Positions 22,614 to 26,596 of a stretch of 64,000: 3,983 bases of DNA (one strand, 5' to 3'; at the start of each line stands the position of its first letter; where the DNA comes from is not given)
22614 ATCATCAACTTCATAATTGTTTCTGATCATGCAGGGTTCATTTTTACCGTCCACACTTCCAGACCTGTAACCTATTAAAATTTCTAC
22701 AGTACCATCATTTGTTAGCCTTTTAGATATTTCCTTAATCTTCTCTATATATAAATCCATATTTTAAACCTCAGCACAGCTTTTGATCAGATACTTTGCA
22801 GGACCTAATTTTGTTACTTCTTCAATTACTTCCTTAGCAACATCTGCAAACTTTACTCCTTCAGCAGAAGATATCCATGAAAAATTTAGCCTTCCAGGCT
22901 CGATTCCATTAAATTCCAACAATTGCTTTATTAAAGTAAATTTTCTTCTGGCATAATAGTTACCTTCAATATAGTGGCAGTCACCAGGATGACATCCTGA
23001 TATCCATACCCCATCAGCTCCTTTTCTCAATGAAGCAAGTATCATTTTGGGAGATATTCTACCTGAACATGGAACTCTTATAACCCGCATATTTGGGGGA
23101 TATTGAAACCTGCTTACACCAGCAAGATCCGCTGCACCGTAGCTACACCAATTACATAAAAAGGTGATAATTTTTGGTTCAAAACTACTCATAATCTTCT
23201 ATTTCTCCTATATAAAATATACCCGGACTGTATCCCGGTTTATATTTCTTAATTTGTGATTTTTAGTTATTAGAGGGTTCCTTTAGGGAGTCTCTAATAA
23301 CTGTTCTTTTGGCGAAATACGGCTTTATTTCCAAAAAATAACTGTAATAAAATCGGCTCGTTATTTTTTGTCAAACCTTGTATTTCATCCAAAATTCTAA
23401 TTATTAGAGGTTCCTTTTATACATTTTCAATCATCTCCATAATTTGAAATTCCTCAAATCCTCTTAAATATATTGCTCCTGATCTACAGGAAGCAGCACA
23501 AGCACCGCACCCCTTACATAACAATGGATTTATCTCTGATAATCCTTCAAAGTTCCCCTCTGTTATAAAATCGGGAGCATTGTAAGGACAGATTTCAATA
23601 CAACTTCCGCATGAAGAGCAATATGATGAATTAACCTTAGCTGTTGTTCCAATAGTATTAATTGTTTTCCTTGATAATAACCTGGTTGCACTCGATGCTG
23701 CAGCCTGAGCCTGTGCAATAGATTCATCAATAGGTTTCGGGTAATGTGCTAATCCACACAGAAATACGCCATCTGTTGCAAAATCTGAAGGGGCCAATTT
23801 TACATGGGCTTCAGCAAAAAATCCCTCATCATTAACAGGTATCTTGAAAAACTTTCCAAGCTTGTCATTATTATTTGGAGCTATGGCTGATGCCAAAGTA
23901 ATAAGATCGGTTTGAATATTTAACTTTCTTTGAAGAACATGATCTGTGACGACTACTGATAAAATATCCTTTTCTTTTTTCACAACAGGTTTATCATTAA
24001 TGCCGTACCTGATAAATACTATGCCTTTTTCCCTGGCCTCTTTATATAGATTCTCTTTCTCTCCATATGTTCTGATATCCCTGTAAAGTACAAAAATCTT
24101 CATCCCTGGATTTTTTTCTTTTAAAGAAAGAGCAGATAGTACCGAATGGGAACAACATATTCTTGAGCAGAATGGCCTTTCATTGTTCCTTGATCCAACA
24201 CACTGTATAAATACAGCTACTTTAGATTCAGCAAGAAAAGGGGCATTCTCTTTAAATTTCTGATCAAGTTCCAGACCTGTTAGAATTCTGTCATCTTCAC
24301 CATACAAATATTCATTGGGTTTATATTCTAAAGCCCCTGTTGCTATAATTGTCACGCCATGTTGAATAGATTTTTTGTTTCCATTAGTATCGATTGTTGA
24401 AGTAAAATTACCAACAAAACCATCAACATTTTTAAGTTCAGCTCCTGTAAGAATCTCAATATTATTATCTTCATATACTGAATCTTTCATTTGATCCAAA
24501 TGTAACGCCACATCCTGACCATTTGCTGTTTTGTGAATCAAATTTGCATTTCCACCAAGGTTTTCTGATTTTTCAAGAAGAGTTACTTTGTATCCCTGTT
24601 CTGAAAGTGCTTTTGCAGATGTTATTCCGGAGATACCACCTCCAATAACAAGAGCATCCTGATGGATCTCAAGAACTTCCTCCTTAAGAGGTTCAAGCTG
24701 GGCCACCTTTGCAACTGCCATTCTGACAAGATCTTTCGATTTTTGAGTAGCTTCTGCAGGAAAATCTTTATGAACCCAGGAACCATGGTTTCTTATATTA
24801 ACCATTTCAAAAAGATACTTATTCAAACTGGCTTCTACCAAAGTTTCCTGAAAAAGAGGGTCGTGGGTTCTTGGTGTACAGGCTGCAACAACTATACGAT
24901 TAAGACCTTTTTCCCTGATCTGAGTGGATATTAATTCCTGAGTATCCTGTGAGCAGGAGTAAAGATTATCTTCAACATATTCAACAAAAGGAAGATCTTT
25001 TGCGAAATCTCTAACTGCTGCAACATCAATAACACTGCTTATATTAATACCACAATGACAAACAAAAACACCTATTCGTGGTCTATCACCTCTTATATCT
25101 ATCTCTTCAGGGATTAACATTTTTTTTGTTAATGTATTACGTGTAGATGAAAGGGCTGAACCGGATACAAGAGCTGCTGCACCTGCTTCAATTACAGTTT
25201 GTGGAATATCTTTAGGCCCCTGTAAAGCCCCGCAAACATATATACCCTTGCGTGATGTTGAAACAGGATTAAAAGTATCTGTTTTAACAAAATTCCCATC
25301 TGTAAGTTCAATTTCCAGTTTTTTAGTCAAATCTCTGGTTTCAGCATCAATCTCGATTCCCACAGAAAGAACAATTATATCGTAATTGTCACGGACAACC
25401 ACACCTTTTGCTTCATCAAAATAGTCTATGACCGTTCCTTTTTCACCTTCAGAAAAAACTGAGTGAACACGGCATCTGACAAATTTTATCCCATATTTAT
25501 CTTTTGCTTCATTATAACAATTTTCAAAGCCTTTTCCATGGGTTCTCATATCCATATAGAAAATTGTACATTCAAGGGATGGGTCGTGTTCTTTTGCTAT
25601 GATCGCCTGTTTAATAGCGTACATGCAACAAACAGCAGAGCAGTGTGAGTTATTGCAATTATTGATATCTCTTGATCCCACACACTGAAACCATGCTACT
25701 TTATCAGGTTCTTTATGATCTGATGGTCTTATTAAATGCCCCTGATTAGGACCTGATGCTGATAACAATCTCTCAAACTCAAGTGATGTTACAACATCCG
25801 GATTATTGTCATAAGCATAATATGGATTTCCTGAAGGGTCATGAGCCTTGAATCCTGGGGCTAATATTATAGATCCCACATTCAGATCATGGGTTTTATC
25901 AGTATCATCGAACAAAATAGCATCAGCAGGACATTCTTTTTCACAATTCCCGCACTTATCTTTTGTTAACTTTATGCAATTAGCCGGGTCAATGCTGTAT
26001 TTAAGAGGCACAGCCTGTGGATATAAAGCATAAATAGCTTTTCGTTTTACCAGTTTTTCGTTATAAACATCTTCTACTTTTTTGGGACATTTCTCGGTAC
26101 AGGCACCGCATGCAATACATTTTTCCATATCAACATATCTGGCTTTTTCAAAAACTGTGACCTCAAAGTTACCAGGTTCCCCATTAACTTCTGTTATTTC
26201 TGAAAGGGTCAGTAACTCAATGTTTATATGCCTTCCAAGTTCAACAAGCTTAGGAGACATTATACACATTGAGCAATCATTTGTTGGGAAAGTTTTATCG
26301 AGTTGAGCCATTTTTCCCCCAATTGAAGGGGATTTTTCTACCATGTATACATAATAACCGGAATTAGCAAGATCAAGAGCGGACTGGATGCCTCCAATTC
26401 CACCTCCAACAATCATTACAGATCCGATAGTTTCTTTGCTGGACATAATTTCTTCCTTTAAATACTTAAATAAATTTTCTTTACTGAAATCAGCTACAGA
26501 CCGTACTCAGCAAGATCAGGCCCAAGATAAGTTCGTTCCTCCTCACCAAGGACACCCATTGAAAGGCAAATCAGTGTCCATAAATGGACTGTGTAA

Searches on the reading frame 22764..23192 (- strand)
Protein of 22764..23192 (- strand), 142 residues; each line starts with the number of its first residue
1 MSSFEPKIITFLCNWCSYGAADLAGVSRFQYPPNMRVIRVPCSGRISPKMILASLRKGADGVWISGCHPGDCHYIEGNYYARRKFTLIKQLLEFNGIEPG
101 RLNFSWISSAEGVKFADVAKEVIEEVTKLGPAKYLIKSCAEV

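Call 61: search_protein_families(library=pfam, proteins=[window:22764-23192:-], max_evalue=0.00001)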
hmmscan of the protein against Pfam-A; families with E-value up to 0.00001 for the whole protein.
window:22764-23192:- (142 aa): 1 family
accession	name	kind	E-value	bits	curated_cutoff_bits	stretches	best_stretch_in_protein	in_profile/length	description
PF02662.21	FlpD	-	7.9e-54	181.3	22.3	1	8-130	1-123/123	Methyl-viologen-reducing hydrogenase, delta subunit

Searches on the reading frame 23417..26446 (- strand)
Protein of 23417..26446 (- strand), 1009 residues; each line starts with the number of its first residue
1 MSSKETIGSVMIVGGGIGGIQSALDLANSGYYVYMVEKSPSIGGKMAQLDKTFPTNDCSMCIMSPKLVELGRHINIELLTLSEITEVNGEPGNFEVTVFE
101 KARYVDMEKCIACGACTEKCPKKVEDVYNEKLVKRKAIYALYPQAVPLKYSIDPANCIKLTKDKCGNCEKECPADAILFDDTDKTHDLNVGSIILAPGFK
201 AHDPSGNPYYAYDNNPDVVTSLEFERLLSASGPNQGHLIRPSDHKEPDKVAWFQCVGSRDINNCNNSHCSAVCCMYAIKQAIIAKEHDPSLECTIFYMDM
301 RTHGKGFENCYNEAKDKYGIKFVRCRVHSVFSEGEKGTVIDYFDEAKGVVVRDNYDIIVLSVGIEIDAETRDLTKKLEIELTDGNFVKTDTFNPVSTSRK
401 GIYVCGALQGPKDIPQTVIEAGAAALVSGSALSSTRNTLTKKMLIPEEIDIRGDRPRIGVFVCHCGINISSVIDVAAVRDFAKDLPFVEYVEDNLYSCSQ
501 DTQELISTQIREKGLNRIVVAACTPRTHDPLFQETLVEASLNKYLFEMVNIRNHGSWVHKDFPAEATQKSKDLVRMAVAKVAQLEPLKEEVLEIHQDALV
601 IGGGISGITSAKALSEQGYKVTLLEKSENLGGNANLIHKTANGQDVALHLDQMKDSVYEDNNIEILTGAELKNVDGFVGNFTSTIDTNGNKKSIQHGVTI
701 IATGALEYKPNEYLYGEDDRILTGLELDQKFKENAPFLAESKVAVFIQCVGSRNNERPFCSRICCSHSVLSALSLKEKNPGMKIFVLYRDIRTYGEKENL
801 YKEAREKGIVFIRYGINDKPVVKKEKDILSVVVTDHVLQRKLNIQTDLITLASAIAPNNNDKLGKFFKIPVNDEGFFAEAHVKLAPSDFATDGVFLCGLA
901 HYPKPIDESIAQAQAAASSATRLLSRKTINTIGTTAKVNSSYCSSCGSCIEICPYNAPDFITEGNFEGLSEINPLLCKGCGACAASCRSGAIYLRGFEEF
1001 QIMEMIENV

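Call 61: search_protein_families(library=pfam, proteins=[window:23417-26446:-], max_evalue=0.00001)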
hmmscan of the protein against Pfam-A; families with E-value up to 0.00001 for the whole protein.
window:23417-26446:- (1009 aa): 19 families
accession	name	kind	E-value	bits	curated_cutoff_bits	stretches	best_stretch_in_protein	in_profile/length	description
PF07992.20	Pyr_redox_2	-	1.3e-25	90.9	26.1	2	9-423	2-289/291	Pyridine nucleotide-disulphide oxidoreductase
PF00037.32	Fer4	-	2e-19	68.9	21.1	0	104-122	2-20/24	4Fe-4S binding domain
PF13450.12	NAD_binding_8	-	1.5e-16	60.9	21.9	1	600-638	1-39/68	NAD(P)-binding Rossmann-like domain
PF12831.13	FAD_oxidored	-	2.7e-14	53.7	27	2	10-47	2-39/416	FAD dependent oxidoreductase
PF01266.30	DAO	-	2.5e-13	50.7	27.9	1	597-638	1-47/353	FAD dependent oxidoreductase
PF12837.12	Fer4_6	-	1.1e-11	44.5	25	0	152-177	4-24/24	4Fe-4S binding domain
PF00890.30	FAD_binding_2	-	1.4e-11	44.6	20.4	1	597-634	1-38/414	FAD binding domain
PF13237.11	Fer4_10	-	3.5e-11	43.3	25.5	0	104-122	3-21/53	4Fe-4S dicluster domain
PF13187.11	Fer4_9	-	4.1e-11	43.2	27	1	942-992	1-52/52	4Fe-4S dicluster domain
PF12838.12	Fer4_7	-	1.3e-10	42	27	1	109-176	1-52/52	4Fe-4S dicluster domain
PF00070.33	Pyr_redox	-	3.9e-10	40.5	22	0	598-634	2-43/82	Pyridine nucleotide-disulphide oxidoreductase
PF01946.23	Thi4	-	1.2e-07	31.7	26.2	0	594-634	16-57/235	Thi4 family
PF12797.12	Fer4_2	-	1.2e-07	31.7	24.5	0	103-121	3-21/22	4Fe-4S binding domain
PF03486.20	HI0933_like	-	2.8e-07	30.7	50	0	597-631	2-36/244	HI0933-like protein Rossmann domain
PF01134.28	GIDA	-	3.4e-07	30.1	22.1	0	598-628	2-33/391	Glucose inhibited division protein A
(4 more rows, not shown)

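Call 79: find_encoding_contigs(protein=window:23417-26446:-, flank=10000, max_places=10)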
Protein window:23417-26446:- (1009 aa): no gene with exactly this product is on record in the collection.
